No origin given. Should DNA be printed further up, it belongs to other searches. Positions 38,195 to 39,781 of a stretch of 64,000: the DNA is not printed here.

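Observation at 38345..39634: EamA/DMT permease fused to a riboflavin kinase domain: a candidate import-and-trap flavin salvage protein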

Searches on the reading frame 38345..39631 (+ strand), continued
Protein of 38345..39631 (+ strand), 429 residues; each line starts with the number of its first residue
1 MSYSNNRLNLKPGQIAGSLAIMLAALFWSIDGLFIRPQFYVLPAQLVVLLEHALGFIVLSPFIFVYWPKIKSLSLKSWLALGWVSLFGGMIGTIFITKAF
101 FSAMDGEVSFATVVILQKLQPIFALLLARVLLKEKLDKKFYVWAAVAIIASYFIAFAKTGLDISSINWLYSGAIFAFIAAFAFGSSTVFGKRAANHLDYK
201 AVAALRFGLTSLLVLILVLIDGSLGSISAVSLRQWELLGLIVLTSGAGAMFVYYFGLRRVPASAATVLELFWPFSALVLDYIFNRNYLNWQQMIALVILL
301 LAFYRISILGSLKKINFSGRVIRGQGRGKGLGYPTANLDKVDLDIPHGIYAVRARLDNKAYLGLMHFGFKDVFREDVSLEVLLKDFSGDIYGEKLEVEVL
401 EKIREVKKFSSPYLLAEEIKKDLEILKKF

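Call 24: find_related_loci(query=A1, collection=genome_contigs, flank=6000)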
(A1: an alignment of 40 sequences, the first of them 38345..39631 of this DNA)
Query A1 (429 aa) in genome_contigs; peptide patterns used: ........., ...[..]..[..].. (x = any residue, [..] = any of these).
270 stretches matched a pattern; 251 encode a relative of the query (tblastn E <= 1e-3); the best 80 are kept; 80 distinct loci.
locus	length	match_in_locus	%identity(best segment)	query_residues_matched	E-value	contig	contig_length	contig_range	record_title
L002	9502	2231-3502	79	5-428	0e+0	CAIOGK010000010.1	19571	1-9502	Candidatus Falkowbacteria bacterium isolate Loclat_bin-04004 genome assembly, contig: bin-04004:010/137, whole genome sh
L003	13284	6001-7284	77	1-428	0e+0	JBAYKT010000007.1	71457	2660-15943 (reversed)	MAG: Patescibacteria group bacterium isolate SO_2016_GW1_86 scaffold00828_OW334_2016, whole genome shotgun sequence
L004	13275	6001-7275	78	3-427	0e+0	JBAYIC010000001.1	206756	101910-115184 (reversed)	MAG: Patescibacteria group bacterium isolate SO_2016_GW1_19 scaffold00122_OW334_2016, whole genome shotgun sequence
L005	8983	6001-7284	77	1-428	0e+0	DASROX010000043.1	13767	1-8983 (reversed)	MAG TPA_asm: Candidatus Saccharimonadales bacterium isolate SMAG_U10279 k141_274737, whole genome shotgun sequence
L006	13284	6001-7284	78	1-428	0e+0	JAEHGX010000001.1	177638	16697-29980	Candidatus Falkowbacteria bacterium S5_I03 S5_I03__1, whole genome shotgun sequence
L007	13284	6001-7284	78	1-428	0e+0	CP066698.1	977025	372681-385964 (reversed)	MAG: Candidatus Falkowbacteria bacterium isolate NC_groundwater_1683_Pr3_B-0.1um_40_26 chromosome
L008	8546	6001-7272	78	5-428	0e+0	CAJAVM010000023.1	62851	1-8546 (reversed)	uncultured bacterium isolate Loc080925-6m_bin-0519 genome assembly, contig: bin-0519:23/27, whole genome shotgun sequenc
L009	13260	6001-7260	76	5-424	0e+0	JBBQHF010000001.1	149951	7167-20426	MAG: Patescibacteria group bacterium isolate Co_metawrap_919 Cmw_919_k141_28406360_length_149951_cov_14.9993, whole geno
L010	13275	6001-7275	81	5-429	0e+0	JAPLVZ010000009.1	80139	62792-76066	MAG: Candidatus Falkowbacteria bacterium isolate LacPavin_0419_WC90_MAG_43_11 LacPavin_0419_WC90_scaffold_313497, whole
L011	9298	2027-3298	81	5-428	0e+0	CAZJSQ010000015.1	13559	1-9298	MAG TPA_asm: uncultured Gammaproteobacteria bacterium isolate SRP178699_co1_232 genome assembly, contig: NODE_6019_lengt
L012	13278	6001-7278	74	4-429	0e+0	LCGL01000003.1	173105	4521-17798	MAG: Candidatus Falkowbacteria bacterium GW2011_GWF2_43_32 UV95_C0003, whole genome shotgun sequence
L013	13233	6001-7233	66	15-426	0e+0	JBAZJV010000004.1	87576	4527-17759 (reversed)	MAG: Patescibacteria group bacterium isolate SO_2017_LW4_128 scaffold_813_c1_LW137-91_2017, whole genome shotgun sequenc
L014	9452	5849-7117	68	1-423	7e-177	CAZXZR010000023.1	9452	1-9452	MAG TPA_asm: uncultured Gammaproteobacteria bacterium isolate SRP098346_co1_171 genome assembly, contig: NODE_9500_lengt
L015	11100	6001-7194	67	28-426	3e-176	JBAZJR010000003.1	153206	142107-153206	MAG: Patescibacteria group bacterium isolate SO_2017_LW4_124 scaffold_340_c1_LW137-91_2017, whole genome shotgun sequenc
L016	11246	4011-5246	65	17-429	1e-175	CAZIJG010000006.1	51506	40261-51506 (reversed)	MAG TPA_asm: uncultured Gammaproteobacteria bacterium isolate SRP191223_co1_20 genome assembly, contig: NODE_400_length_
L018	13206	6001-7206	66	28-429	8e-171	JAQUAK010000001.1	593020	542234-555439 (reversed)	MAG: Patescibacteria group bacterium isolate STC_82 NODE_12_length_593020_cov_6.814130_Sandtown_C, whole genome shotgun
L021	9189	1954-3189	65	15-426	9e-168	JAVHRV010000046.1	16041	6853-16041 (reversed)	MAG: Patescibacteria group bacterium isolate WB02no5_39_7 NODE_2400_length_16041_cov_4.525835, whole genome shotgun sequ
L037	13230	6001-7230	57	17-426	8e-150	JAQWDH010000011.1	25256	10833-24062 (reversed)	MAG: Patescibacteria group bacterium isolate STF2_47 NODE_4522_length_25256_cov_3.841975_Sandtown_F2, whole genome shotg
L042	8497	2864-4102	58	15-426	1e-147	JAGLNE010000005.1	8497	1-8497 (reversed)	MAG: Candidatus Parcubacteria bacterium isolate RS_6_24 ROV157_6.bin.24.fa_5, whole genome shotgun sequence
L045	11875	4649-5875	60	17-427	9e-146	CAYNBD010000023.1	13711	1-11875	MAG TPA_asm: uncultured Gammaproteobacteria bacterium isolate binchicken_co129_838 genome assembly, contig: NODE_13677_l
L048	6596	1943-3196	55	9-427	1e-142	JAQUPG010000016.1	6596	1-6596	MAG: Patescibacteria group bacterium isolate STD1_219 NODE_40125_length_6596_cov_5.251353_Sandtown_D1, whole genome shot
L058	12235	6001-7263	54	7-427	3e-133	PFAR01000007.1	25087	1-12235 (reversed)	MAG: Candidatus Falkowbacteria bacterium CG10_big_fil_rev_8_21_14_0_10_43_10 CG10_8_21_14_0.10_scaffold_1555_c, whole ge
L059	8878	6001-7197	56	28-427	3e-133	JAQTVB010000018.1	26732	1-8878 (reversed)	MAG: Patescibacteria group bacterium isolate STB_78 NODE_3882_length_26732_cov_3.624394_Sandtown_B, whole genome shotgun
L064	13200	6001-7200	57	28-427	5e-128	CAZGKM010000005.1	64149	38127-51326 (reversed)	MAG TPA_asm: uncultured Gammaproteobacteria bacterium isolate SRP319275_co4_39 genome assembly, contig: NODE_238_length_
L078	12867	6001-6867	59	17-306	4e-107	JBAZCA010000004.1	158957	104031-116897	MAG: Patescibacteria group bacterium isolate SO_2017_GW1_125 NODE_743_length_158957_cov_8.679834_OW334_2017, whole genom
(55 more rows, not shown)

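Call 25: search_protein_representatives(protein=window:38345-39631:+)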
Query: 429 residues. Proteins with E-value up to 0.001 (for the whole library): 13281; up to 1e-10: 2484; up to 1e-30: 95. The best 150 are listed.
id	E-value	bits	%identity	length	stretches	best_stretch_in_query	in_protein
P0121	4.2e-142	490.6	55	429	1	15-428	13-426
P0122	6.8e-115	401.0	54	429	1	15-426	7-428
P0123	8.8e-114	397.3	46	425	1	16-428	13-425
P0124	2.1e-95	336.8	41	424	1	8-427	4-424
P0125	6.8e-90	318.7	42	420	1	18-427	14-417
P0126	6.9e-90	318.6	53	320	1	15-306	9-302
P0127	9.0e-89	315.0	53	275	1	155-426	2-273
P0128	4.1e-87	309.5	43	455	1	6-427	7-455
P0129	2.0e-74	267.7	38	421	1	16-428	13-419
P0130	1.7e-69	251.5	36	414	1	17-423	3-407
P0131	1.2e-68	248.6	45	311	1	15-306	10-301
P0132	1.4e-68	248.5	47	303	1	17-307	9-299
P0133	1.6e-66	241.6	37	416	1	19-428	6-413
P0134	6.8e-66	239.6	37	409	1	16-428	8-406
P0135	1.9e-65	238.2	36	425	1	19-426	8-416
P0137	8.2e-64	232.8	46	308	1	16-309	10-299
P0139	3.4e-62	227.4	41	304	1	12-309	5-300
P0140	2.8e-61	224.4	42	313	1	15-311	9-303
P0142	5.3e-60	220.2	38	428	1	14-330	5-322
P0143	2.4e-56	208.1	38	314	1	11-306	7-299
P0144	4.9e-55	203.8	40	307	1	18-311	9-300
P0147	8.4e-50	186.6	37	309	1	17-307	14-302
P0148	1.3e-48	182.7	36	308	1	5-308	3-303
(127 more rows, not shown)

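Call 26: predict_structure(alignment_id=A1)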
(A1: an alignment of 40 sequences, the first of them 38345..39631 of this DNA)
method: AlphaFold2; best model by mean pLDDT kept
length: 429 residues; sequences in the alignment: 40
mean_pLDDT: 85.1   pTM: 0.83
mean pLDDT of the five models: 85.1, 83.5, 83.3, 80.4, 77.8
residues with pLDDT >= 90: 164; 70-90: 228; 50-70: 31; < 50: 6
segments of 3 or more residues with pLDDT < 50: 1-6
pLDDT, mean of each block of 10 residues (from residue 1): 45 87 92 90 96 97 92 87 96 95 85 82 86 78 87 71 66 90 92 88 96 97 95 96 93 91 87 76 77 86 83 76 76 79 79 89 84 69 82 87 83 87 89
secondary structure, 60 per line:
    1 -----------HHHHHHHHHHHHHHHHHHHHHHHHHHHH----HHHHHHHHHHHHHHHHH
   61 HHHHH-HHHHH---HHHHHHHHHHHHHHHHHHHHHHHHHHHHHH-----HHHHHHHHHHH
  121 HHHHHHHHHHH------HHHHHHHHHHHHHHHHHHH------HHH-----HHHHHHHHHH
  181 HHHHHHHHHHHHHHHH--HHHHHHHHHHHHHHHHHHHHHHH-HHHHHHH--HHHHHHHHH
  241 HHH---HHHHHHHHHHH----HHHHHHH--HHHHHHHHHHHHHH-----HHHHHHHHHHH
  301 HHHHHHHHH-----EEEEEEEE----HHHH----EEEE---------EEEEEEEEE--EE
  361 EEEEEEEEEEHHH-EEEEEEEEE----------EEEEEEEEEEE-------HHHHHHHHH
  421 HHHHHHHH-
elements in order: H12-39 H44-65 H67-71 H75-104 H110-131 H138-156 H171-196 H199-221 H223-229 H232-243 H247-257 H262-268 H271-284 H290-309 E315-322 H327-330 E335-338 E348-356 E359-370 E375-383 E394-404 H412-428

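Call 32: search_protein_families(library=pfam, proteins=[L059:7298-8797:+, L078:8613-9074:+, L048:5316-5993:+, L018:7956-8696:+, L064:4633-5799:+, L018:588-881:+, L037:5537-5935:+, L018:7552-7956:+, L021:3275-3856:+, L058:5290-5835:+], max_evalue=0.001)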
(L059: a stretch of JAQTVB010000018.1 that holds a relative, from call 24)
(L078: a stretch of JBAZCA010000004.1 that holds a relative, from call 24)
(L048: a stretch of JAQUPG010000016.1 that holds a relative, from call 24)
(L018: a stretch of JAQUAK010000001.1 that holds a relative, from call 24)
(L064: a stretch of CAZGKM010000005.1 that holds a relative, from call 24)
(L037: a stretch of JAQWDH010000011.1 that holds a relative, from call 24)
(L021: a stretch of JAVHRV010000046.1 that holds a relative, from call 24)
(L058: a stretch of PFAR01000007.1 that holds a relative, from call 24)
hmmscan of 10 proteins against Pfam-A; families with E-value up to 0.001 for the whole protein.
L059:7298-8797:+ (500 aa): 0 families

L078:8613-9074:+ (154 aa): 1 family
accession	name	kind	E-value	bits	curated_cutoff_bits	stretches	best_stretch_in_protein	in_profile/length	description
PF12666.12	PrgI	-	4.4e-07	30.8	27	1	7-89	3-90/91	PrgI family protein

L048:5316-5993:+ (226 aa): 1 family
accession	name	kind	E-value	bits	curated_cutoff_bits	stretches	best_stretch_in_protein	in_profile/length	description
PF11130.14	TraC_F_IV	-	9.8e-05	22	28.1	1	35-217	23-181/375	TraC protein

L018:7956-8696:+ (247 aa): 6 families
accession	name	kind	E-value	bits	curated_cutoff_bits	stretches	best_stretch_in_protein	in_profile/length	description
PF00005.33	ABC_tran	-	2.7e-21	77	25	1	19-173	1-134/137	ABC transporter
PF02463.25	SMC_N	-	1.8e-08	34.5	40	1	31-213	26-205/220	RecF/RecN/SMC N terminal domain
PF13304.12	AAA_21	-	2.1e-06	28.5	27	0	32-49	2-19/304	AAA domain, putative AbiEii toxin, Type IV TA system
PF03193.22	RsgA_GTPase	-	6.9e-05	23.2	30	1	4-58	82-135/174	RsgA GTPase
PF13555.12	AAA_29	-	0.00011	22.3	27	1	22-47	15-44/61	P-loop containing region of AAA domain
PF07728.20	AAA_5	-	0.00099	19.6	22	0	32-49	2-19/139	AAA domain (dynein-related subfamily)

L064:4633-5799:+ (389 aa): 3 families
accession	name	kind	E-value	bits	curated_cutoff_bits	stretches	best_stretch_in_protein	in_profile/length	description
PF02773.21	S-AdoMet_synt_C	-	6.8e-67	224.1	25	1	238-375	2-137/138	S-adenosylmethionine synthetase, C-terminal domain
PF02772.21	S-AdoMet_synt_M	-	4.2e-47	159.6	29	1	119-235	1-120/120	S-adenosylmethionine synthetase, central domain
PF00438.25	S-AdoMet_synt_N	-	6.7e-41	139.3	33.1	1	8-104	3-99/99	S-adenosylmethionine synthetase, N-terminal domain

L018:588-881:+ (98 aa): 1 family
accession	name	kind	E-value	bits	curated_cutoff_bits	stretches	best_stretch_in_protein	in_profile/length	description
PF06961.18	DUF1294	-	4.1e-19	69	25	1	21-76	1-55/55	Protein of unknown function (DUF1294)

L037:5537-5935:+ (133 aa): 1 family
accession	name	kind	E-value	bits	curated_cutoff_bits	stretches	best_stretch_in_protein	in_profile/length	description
PF01467.32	CTP_transf_like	-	2.1e-14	54.3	21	1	6-101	2-97/133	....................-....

L018:7552-7956:+ (135 aa): 3 families
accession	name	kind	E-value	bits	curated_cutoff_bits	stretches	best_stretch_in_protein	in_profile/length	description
PF02082.26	Rrf2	-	1.2e-30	106.8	30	1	4-132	1-131/132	Iron-dependent Transcriptional regulator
PF12802.13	MarR_2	-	1.7e-05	25.3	27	1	14-60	10-55/61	MarR family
PF01047.28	MarR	-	0.00058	20.1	24.6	1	26-58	18-50/59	MarR family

L021:3275-3856:+ (194 aa): 3 families
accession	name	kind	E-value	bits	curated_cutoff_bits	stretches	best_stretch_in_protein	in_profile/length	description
PF04542.20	Sigma70_r2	-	3.3e-16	59.3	24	1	29-96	1-69/71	Sigma-70 region 2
PF08281.18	Sigma70_r4_2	-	2e-10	40.6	25.7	1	133-182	4-53/54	Sigma-70, region 4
PF04545.22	Sigma70_r4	-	8.8e-08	32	24.1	1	137-182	2-47/50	Sigma-70, region 4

L058:5290-5835:+ (182 aa): 1 family
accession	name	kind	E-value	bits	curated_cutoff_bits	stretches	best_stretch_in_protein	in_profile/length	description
PF02674.22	Colicin_V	-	2.5e-14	53.9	29.3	1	16-160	1-139/144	Colicin V production protein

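Call 34: search_protein_families(library=ncbifam, proteins=[L037:5537-5935:+, L042:2387-2770:+, L045:4140-4520:+], max_evalue=0.01)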
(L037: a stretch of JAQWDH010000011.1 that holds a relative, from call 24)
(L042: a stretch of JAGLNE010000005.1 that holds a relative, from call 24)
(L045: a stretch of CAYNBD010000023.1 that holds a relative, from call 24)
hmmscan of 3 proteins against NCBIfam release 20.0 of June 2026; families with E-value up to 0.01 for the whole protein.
L037:5537-5935:+ (133 aa): 13 families
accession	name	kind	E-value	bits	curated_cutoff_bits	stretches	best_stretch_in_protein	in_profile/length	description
TIGR02199.1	rfaE_dom_II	equivalog_domain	1.9e-21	76.4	181.5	1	4-98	14-109/144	D-glycero-beta-D-manno-heptose 1-phosphate adenylyltransferase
NF008454.0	PRK11316.1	equivalog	4.7e-19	68.3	521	1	3-97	342-437/475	bifunctional D-glycero-beta-D-manno-heptose-7-phosphate kinase/D-glycero-beta-D-manno-heptose 1-phosphate adenylyltransferase HldE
TIGR00125.1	cyt_tran_rel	domain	3.4e-16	59.2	27.7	1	4-65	2-61/65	adenylyltransferase/cytidyltransferase family protein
TIGR01518.1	g3p_cytidyltrns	equivalog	1.3e-14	54.4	165.4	1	4-114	1-111/125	glycerol-3-phosphate cytidylyltransferase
NF001985.0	PRK00777.1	subfamily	1.7e-07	31.4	104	1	1-40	4-43/157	pantetheine-phosphate adenylyltransferase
NF045965.1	RibF_rel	equivalog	1.1e-06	28.3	200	1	2-69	13-87/279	FAD synthase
NF005518.0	PRK07143.1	equivalog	1.2e-05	24.9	232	1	2-71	16-87/281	hypothetical protein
NF002250.0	PRK01170.1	subfamily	0.00049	19.7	489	1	4-46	3-45/322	bifunctional pantetheine-phosphate adenylyltransferase/NTP phosphatase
TIGR01510.1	coaD_prev_kdtB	equivalog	0.00054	20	103.3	1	5-43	3-41/155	pantetheine-phosphate adenylyltransferase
NF041124.1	CoaD_Thcocales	equivalog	0.00055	19.9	290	1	2-38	5-41/156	phosphopantetheine adenylyltransferase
TIGR01526.1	nadR_NMN_Atrans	equivalog_domain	0.00056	19.2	341.15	1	3-50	3-50/325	nicotinamide-nucleotide adenylyltransferase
NF004162.0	PRK05627.1-5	equivalog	0.0016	17.9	241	1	3-54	15-66/304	bifunctional riboflavin kinase/FAD synthetase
NF004158.0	PRK05627.1-1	equivalog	0.0044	16.4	396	0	3-29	18-44/304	bifunctional riboflavin kinase/FAD synthetase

L042:2387-2770:+ (128 aa): 12 families
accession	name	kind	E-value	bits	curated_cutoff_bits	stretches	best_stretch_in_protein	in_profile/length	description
TIGR02199.1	rfaE_dom_II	equivalog_domain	8.7e-19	67.8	181.5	1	2-101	12-112/144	D-glycero-beta-D-manno-heptose 1-phosphate adenylyltransferase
NF008454.0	PRK11316.1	equivalog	1.8e-16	59.8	521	1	2-98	341-438/475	bifunctional D-glycero-beta-D-manno-heptose-7-phosphate kinase/D-glycero-beta-D-manno-heptose 1-phosphate adenylyltransferase HldE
TIGR00125.1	cyt_tran_rel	domain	4.5e-16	58.8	27.7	1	4-67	2-63/65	adenylyltransferase/cytidyltransferase family protein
TIGR01518.1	g3p_cytidyltrns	equivalog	2.4e-11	43.8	165.4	1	4-114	1-111/125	glycerol-3-phosphate cytidylyltransferase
NF005518.0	PRK07143.1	equivalog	2.4e-07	30.4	232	1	2-67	16-83/281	hypothetical protein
NF045965.1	RibF_rel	equivalog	6.3e-07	29.1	200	1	2-65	13-83/279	FAD synthase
NF001985.0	PRK00777.1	subfamily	2.4e-06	27.7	104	1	2-61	5-63/157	pantetheine-phosphate adenylyltransferase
NF004162.0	PRK05627.1-5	equivalog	6.6e-06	25.7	241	1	3-62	15-74/304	bifunctional riboflavin kinase/FAD synthetase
TIGR01526.1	nadR_NMN_Atrans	equivalog_domain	4.4e-05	22.9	341.15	1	4-50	4-50/325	nicotinamide-nucleotide adenylyltransferase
TIGR01510.1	coaD_prev_kdtB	equivalog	6.4e-05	23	103.3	1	8-50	6-48/155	pantetheine-phosphate adenylyltransferase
NF002250.0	PRK01170.1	subfamily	0.003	17.1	489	1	3-46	3-45/322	bifunctional pantetheine-phosphate adenylyltransferase/NTP phosphatase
NF004158.0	PRK05627.1-1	equivalog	0.0059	16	396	0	2-32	17-47/304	bifunctional riboflavin kinase/FAD synthetase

L045:4140-4520:+ (127 aa): 12 families
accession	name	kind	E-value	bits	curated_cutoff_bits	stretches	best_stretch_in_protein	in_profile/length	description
TIGR02199.1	rfaE_dom_II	equivalog_domain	1.4e-18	67.1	181.5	1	3-99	13-110/144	D-glycero-beta-D-manno-heptose 1-phosphate adenylyltransferase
TIGR00125.1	cyt_tran_rel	domain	2.7e-16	59.5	27.7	1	4-67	2-63/65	adenylyltransferase/cytidyltransferase family protein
NF008454.0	PRK11316.1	equivalog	2.7e-14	52.7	521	1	3-98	342-438/475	bifunctional D-glycero-beta-D-manno-heptose-7-phosphate kinase/D-glycero-beta-D-manno-heptose 1-phosphate adenylyltransferase HldE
TIGR01518.1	g3p_cytidyltrns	equivalog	9.2e-14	51.6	165.4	1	5-115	2-112/125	glycerol-3-phosphate cytidylyltransferase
NF001985.0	PRK00777.1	subfamily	5.8e-07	29.7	104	1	3-61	6-63/157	pantetheine-phosphate adenylyltransferase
NF045965.1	RibF_rel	equivalog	1.5e-05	24.6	200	1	4-65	15-83/279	FAD synthase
NF005518.0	PRK07143.1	equivalog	2.1e-05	24.1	232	1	3-78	17-93/281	hypothetical protein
NF041124.1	CoaD_Thcocales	equivalog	6e-05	23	290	1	6-41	9-44/156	phosphopantetheine adenylyltransferase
NF004162.0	PRK05627.1-5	equivalog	0.0002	20.9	241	1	2-57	14-72/304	bifunctional riboflavin kinase/FAD synthetase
TIGR01526.1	nadR_NMN_Atrans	equivalog_domain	0.00033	20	341.15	1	2-57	2-56/325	nicotinamide-nucleotide adenylyltransferase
TIGR01510.1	coaD_prev_kdtB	equivalog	0.00072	19.6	103.3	1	4-55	2-49/155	pantetheine-phosphate adenylyltransferase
NF002250.0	PRK01170.1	subfamily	0.00087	18.9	489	1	6-61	5-58/322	bifunctional pantetheine-phosphate adenylyltransferase/NTP phosphatase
